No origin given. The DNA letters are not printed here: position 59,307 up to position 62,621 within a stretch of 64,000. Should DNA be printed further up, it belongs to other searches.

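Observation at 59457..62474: Single 1005-aa protein made of two fused GspE/PilB-type secretion ATPase modules, the second with a degenerate His box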

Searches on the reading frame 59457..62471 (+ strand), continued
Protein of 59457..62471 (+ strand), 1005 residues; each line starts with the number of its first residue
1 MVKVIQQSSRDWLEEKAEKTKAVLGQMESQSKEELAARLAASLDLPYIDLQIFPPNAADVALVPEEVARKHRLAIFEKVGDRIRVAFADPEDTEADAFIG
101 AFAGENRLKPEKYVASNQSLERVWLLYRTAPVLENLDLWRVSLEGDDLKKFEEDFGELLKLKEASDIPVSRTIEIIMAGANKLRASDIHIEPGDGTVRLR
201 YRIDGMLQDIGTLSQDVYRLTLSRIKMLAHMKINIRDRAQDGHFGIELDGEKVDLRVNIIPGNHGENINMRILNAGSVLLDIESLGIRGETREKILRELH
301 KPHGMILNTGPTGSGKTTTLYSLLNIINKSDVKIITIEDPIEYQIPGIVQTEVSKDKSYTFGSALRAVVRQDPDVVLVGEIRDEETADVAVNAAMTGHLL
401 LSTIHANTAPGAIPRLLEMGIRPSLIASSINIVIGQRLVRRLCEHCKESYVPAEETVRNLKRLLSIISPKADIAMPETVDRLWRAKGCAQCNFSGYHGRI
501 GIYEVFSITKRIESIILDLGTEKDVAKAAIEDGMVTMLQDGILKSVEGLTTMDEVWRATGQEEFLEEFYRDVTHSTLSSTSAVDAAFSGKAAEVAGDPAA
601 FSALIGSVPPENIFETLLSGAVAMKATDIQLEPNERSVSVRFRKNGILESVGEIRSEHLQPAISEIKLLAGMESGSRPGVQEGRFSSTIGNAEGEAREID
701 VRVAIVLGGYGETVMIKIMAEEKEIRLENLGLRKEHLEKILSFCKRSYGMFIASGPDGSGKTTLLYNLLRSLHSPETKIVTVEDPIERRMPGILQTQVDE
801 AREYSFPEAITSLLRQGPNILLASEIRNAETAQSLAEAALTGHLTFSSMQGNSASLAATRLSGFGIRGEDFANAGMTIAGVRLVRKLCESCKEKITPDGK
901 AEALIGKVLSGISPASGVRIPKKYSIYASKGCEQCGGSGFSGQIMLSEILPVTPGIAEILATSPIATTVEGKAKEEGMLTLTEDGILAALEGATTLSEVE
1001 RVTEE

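Call 16: find_encoding_contigs(protein=P0001, flank=10000, max_places=3)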
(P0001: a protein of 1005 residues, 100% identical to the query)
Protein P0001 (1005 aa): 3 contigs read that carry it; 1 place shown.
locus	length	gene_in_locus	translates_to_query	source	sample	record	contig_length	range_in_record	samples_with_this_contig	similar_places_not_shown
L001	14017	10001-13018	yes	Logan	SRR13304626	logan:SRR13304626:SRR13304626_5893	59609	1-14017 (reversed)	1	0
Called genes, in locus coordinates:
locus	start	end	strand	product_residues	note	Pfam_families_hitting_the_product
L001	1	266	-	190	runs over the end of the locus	PF01330:RuvA_N, PF00633:HHH (faint), PF14520:HHH_5, PF07499:RuvA_C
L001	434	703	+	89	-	PF01649:Ribosomal_S20p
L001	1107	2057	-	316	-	PF21694:DNA_pol3_delta_C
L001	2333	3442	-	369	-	PF11258:DUF3048, PF17479:DUF3048_C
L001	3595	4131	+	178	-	-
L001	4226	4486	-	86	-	-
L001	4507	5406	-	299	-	PF00069:Pkinase, PF06293:Kdo (weak)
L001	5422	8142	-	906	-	PF02739:5_3_exonuc_N, PF01367:5_3_exonuc, PF01612:DNA_pol_A_exo1 (weak), PF22619:DNA_polI_exo1, PF00476:DNA_pol_A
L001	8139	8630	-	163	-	PF02367:TsaE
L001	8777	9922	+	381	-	-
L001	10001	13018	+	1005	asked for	PF05157:MshEN, PF00437:T2SSE, PF25199:nSTAND_NTPase5 (faint), PF02492:cobW (faint), PF03205:MobB (faint), PF12775:AAA_7 (faint), PF13173:AAA_14 (faint), PF00437:T2SSE, +4 more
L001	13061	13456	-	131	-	PF00856:SET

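Call 17: find_encoding_contigs(protein=P0067, flank=10000, max_places=2)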
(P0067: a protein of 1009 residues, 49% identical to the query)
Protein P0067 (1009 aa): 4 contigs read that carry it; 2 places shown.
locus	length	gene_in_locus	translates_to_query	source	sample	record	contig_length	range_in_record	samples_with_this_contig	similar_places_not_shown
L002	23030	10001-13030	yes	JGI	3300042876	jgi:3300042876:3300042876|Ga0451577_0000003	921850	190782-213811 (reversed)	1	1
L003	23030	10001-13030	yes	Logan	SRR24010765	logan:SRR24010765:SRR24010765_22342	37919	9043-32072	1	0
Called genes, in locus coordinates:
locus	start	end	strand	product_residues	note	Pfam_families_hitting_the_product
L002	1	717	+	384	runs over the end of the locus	PF00712:DNA_pol3_beta, PF02767:DNA_pol3_beta_2, PF02768:DNA_pol3_beta_3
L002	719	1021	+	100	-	PF05258:DciA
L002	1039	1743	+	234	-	PF00160:Pro_isomerase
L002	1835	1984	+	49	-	-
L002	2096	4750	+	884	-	PF02739:5_3_exonuc_N, PF01367:5_3_exonuc, PF01612:DNA_pol_A_exo1 (weak), PF22619:DNA_polI_exo1, PF00476:DNA_pol_A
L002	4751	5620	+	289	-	PF01149:Fapy_DNA_glyco, PF06831:H2TH, PF06827:zf-FPG_IleRS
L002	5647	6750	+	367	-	PF11258:DUF3048, PF17479:DUF3048_C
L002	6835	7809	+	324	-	PF21694:DNA_pol3_delta_C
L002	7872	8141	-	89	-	PF01649:Ribosomal_S20p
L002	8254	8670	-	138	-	PF02367:TsaE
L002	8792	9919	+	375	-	PF01368:DHH (weak)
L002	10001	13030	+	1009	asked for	PF03205:MobB (faint), PF05157:MshEN, PF00437:T2SSE, PF00004:AAA (faint), PF02492:cobW (faint), PF04851:ResIII (faint), PF05872:HerA_C (faint), PF00437:T2SSE, +9 more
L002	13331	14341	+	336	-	PF06068:TIP49 (faint), PF05496:RuvB_N, PF00004:AAA, PF07728:AAA_5, PF13173:AAA_14 (weak), PF17864:AAA_lid_4, PF05491:WHD_RuvB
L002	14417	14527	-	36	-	-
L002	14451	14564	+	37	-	-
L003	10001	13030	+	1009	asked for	PF03205:MobB (faint), PF05157:MshEN, PF00437:T2SSE, PF00004:AAA (faint), PF02492:cobW (faint), PF04851:ResIII (faint), PF05872:HerA_C (faint), PF00437:T2SSE, +9 more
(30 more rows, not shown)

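Call 38: search_protein_representatives(protein=window:59457-62471:+)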
Query: 1005 residues. Proteins with E-value up to 0.001 (for the whole library): 54393; up to 1e-10: 34474; up to 1e-30: 15069. The best 150 are listed.
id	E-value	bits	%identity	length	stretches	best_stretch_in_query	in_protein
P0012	0.0e+00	1231.3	56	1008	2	1-719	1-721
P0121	1.8e-279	946.4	46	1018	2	24-578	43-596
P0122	1.3e-249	847.6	42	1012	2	24-572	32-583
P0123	3.9e-229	779.8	43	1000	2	19-571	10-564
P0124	1.1e-228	778.4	41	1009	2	23-583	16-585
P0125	3.6e-227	773.3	39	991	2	27-738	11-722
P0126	3.5e-222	756.8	43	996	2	23-580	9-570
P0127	5.9e-222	756.1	42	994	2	28-561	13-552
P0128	5.0e-221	753.0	42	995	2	25-557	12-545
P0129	1.1e-215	735.3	41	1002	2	28-584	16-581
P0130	9.2e-210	715.7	40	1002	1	27-1002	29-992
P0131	2.0e-208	711.3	39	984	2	31-586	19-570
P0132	1.7e-197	675.1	38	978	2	24-689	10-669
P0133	2.1e-189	648.3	48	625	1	120-740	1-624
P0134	9.1e-168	576.7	49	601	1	7-577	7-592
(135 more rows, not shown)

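Call 41: list_cluster_members(proteins=[P0121, P0122, P0123, P0124, P0125, P0126, P0127, P0128, P0129, P0130])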
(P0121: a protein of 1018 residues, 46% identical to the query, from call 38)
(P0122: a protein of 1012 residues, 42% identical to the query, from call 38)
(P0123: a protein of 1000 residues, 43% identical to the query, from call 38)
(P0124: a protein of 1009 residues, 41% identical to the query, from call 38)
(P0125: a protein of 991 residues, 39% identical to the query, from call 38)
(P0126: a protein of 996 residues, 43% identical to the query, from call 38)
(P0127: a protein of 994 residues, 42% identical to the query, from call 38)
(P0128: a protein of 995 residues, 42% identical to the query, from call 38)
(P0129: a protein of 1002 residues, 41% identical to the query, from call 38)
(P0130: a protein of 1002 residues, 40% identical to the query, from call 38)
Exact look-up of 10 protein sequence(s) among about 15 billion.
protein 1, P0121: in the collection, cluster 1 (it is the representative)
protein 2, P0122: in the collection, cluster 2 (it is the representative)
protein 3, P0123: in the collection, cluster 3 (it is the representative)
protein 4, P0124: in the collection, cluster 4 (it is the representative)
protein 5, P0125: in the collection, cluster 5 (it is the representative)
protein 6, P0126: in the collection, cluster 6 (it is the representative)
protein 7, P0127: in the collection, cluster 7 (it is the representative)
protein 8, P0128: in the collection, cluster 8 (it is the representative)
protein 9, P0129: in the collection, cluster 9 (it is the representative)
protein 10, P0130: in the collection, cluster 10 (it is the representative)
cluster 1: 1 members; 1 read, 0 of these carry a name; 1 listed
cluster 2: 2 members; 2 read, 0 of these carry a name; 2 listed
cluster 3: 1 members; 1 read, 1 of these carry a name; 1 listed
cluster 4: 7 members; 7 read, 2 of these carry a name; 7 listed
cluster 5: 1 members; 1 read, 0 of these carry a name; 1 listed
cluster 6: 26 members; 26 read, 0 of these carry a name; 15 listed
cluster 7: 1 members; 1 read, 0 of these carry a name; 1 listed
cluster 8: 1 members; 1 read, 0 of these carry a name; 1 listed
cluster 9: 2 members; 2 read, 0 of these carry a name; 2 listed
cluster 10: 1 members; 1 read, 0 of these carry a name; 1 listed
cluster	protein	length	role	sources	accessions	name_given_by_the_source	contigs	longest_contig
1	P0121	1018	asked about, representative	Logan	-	-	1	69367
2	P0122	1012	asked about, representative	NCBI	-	-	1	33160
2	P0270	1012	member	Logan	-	-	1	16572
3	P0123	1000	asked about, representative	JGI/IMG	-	type II secretory ATPase GspE/PulE/Tfp pilus assembly ATPase PilB-like protein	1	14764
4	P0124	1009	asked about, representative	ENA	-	-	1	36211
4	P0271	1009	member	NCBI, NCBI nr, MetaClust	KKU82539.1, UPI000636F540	MAG: General secretory pathway protein E [Parcubacteria group bacterium GW2011_GWA2_47_8] | status=active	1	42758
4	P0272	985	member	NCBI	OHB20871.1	MAG: hypothetical protein A2666_04455, partial [Parcubacteria group bacterium ...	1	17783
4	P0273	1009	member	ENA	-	-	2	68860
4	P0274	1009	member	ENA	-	-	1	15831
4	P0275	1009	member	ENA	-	-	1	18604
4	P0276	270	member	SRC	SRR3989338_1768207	-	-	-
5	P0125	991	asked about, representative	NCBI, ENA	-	-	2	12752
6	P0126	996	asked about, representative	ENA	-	-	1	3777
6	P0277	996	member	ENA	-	-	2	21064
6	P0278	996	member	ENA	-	-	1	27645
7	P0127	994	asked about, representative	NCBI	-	-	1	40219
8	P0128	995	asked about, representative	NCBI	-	-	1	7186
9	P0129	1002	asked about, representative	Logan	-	-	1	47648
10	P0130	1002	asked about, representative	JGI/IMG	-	-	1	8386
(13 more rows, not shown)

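Call 42: find_encoding_contigs(protein=P0124, flank=10000, max_places=2)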
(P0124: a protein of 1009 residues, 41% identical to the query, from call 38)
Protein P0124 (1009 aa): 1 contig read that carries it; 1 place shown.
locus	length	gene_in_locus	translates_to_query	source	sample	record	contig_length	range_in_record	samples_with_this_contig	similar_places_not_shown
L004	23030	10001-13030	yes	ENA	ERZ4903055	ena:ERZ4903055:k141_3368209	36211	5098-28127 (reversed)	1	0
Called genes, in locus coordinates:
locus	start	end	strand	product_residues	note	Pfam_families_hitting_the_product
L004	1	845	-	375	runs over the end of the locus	PF11258:DUF3048, PF17479:DUF3048_C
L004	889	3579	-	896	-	PF02739:5_3_exonuc_N, PF01367:5_3_exonuc, PF22619:DNA_polI_exo1 (weak), PF00476:DNA_pol_A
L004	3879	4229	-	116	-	PF01934:HepT-like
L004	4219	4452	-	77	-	PF01909:NTP_transf_2, PF18765:Polbeta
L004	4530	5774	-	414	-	PF12704:MacB_PCD, PF02687:FtsX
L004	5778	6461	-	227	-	PF00005:ABC_tran, PF02463:SMC_N (faint), PF13304:AAA_21 (faint)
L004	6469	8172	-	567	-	PF25973:BSH_CzcB (faint), PF25984:BSH_YknX (faint)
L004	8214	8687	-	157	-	PF02367:TsaE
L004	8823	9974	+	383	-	PF01368:DHH (weak)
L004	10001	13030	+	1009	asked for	PF00437:T2SSE, PF03215:Rad17 (faint), PF25199:nSTAND_NTPase5 (faint), PF00004:AAA (faint), PF00005:ABC_tran (faint), PF12775:AAA_7 (faint), PF13173:AAA_14 (faint), PF00437:T2SSE, +5 more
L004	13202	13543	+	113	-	-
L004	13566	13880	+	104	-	-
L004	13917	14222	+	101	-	PF21956:DUF6922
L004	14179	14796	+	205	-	PF08843:AbiEii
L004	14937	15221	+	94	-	-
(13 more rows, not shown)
